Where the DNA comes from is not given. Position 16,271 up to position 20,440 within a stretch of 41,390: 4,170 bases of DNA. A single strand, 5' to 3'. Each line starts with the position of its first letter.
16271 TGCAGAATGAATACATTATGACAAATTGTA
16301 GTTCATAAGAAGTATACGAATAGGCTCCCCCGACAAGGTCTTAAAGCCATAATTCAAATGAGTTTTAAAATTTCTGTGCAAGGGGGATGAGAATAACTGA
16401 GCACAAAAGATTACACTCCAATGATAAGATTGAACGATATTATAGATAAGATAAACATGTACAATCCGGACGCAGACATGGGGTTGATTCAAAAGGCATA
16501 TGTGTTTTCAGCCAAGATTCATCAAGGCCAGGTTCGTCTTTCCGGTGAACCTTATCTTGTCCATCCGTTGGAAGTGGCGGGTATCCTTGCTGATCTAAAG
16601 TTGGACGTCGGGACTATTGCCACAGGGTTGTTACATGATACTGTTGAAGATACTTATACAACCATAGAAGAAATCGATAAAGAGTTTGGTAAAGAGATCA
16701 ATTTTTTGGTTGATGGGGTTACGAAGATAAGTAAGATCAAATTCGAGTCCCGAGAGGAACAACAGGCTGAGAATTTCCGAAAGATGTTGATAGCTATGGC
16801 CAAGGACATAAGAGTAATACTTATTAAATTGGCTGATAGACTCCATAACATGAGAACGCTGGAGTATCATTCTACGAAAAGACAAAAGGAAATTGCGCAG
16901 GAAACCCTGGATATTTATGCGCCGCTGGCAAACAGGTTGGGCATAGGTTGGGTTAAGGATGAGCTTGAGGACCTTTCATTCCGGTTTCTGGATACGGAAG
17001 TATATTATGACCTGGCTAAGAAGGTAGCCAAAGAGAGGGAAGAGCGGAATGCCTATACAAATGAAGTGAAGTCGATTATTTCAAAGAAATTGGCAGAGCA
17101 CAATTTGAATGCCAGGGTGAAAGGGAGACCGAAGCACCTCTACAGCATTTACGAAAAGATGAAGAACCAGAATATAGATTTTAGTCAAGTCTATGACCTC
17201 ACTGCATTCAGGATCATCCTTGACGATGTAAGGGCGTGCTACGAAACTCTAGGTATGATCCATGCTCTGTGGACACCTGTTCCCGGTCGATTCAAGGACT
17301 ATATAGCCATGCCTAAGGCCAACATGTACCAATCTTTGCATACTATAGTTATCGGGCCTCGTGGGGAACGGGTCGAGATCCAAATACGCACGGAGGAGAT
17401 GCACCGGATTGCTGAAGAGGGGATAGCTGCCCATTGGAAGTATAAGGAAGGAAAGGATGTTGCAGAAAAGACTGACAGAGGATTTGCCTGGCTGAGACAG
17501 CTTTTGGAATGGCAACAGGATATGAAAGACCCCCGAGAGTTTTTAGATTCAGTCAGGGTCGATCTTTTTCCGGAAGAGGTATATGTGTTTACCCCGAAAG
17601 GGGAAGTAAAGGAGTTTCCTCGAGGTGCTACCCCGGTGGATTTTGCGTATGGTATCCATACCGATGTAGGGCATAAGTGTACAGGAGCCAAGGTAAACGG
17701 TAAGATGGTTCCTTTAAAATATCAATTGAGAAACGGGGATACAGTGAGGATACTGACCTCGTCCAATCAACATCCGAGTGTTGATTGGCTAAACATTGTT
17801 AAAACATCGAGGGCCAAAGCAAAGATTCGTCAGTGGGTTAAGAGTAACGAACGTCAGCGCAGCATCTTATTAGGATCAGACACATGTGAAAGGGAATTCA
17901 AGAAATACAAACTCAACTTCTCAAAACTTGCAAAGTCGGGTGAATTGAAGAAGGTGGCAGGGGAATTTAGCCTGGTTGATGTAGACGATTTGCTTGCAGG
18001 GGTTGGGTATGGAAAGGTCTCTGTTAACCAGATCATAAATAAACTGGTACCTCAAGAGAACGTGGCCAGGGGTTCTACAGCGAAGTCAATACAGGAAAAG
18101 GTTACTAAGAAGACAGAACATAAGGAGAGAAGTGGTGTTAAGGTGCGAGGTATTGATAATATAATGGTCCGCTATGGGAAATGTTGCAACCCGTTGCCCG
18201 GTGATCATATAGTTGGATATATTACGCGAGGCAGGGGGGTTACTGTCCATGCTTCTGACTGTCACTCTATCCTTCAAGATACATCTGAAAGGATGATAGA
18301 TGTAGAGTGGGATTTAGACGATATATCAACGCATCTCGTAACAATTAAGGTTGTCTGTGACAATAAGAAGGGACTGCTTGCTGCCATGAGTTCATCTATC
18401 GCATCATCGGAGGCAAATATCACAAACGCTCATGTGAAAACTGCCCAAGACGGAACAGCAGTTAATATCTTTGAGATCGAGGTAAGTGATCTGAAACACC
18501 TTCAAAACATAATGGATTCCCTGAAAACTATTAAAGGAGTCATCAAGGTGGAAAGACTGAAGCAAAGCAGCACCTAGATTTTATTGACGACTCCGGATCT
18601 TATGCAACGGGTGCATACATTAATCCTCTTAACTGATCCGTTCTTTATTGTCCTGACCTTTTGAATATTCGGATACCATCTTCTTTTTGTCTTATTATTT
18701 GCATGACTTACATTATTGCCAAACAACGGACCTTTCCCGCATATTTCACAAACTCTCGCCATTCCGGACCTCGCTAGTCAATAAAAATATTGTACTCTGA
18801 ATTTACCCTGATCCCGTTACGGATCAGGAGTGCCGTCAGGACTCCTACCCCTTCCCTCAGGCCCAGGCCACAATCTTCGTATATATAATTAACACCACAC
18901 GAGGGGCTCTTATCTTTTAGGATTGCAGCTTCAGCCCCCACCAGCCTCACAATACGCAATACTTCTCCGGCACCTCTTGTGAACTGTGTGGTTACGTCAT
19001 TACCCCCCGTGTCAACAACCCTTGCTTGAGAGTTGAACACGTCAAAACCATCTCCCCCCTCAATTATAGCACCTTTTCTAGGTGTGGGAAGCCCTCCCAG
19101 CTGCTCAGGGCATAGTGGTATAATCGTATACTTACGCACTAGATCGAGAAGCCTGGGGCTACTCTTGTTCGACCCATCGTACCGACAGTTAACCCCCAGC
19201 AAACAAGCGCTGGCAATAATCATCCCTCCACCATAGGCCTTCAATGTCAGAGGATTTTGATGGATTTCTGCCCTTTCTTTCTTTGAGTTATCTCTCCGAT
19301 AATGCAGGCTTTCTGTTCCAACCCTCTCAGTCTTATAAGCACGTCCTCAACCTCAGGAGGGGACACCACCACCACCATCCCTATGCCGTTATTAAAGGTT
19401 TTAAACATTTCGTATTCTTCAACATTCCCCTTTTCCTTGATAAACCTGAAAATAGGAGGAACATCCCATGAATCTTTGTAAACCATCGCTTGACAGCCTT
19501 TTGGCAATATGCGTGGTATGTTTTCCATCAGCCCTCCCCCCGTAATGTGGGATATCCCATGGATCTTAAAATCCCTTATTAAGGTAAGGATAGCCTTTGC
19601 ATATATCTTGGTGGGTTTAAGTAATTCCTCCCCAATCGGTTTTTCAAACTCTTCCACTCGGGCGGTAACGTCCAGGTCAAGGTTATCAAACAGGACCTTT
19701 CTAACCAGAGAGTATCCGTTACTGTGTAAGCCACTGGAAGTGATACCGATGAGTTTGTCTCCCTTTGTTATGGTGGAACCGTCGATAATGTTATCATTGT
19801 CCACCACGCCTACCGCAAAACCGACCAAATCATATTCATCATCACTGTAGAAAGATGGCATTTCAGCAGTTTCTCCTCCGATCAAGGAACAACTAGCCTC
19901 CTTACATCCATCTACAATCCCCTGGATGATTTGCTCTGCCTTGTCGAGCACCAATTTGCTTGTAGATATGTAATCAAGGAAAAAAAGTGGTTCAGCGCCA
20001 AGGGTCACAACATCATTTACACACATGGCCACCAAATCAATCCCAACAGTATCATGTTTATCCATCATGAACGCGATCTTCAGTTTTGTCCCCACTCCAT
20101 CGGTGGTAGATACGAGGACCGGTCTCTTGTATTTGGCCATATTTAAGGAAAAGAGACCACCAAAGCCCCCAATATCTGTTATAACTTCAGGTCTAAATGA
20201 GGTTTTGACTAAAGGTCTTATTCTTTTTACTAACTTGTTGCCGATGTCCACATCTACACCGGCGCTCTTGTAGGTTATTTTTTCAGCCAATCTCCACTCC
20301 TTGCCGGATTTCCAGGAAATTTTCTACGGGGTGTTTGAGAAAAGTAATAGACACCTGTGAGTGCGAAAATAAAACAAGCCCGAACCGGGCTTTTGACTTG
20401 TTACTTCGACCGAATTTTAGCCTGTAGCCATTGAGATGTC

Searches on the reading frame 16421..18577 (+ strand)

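Call 14: search_protein_families(library=pfam, proteins=[window:16421-18577:+])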
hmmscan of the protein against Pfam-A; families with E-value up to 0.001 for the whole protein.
window:16421-18577:+ (718 aa): 8 families
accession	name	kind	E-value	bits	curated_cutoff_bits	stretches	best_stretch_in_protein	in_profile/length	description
PF13328.12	HD_4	-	2.3e-54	183.8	27.2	1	26-175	1-155/156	HD domain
PF04607.23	RelA_SpoT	-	8.5e-44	148.9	27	1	235-345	1-112/113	Region found in RelA / SpoT proteins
PF02824.27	TGS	-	2e-27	95.5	22.2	1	387-446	1-60/60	TGS domain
PF13291.12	ACT_4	-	8.9e-19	68.4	27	1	637-712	4-80/80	ACT domain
PF19296.4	RelA_AH_RIS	-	5.1e-18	66.3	23.8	1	458-611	2-169/185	RelA/SpoT, AH and RIS domains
PF01966.28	HD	-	4e-14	53.3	22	1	46-144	2-116/116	HD domain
PF01842.31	ACT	-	1.9e-06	27.9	27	1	640-704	1-64/66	ACT domain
PF22629.2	ACT_AHAS_ss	-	0.00031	21.3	27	1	642-709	1-67/67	AHAS small subunit-like ACT domain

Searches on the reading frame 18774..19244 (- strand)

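Call 14: search_protein_families(library=pfam, proteins=[window:18774-19244:-])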
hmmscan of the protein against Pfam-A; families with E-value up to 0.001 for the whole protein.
window:18774-19244:- (156 aa): 1 family
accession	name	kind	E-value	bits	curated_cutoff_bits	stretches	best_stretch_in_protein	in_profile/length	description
PF04463.17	2-thiour_desulf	-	5.3e-38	130.6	34.7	1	9-150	1-139/141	2-thiouracil desulfurase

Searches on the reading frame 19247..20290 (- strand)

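Call 14: search_protein_families(library=pfam, proteins=[window:19247-20290:-])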
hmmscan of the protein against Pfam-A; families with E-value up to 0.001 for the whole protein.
window:19247-20290:- (347 aa): 2 families
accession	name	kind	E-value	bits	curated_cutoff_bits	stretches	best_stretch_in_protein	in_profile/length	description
PF02769.27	AIRS_C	-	1.2e-34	120.1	23.1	1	176-341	2-152/156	AIR synthase related protein, C-terminal domain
PF00586.29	AIRS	-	5.3e-25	88.5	24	1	58-163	14-112/112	AIR synthase related protein, N-terminal domain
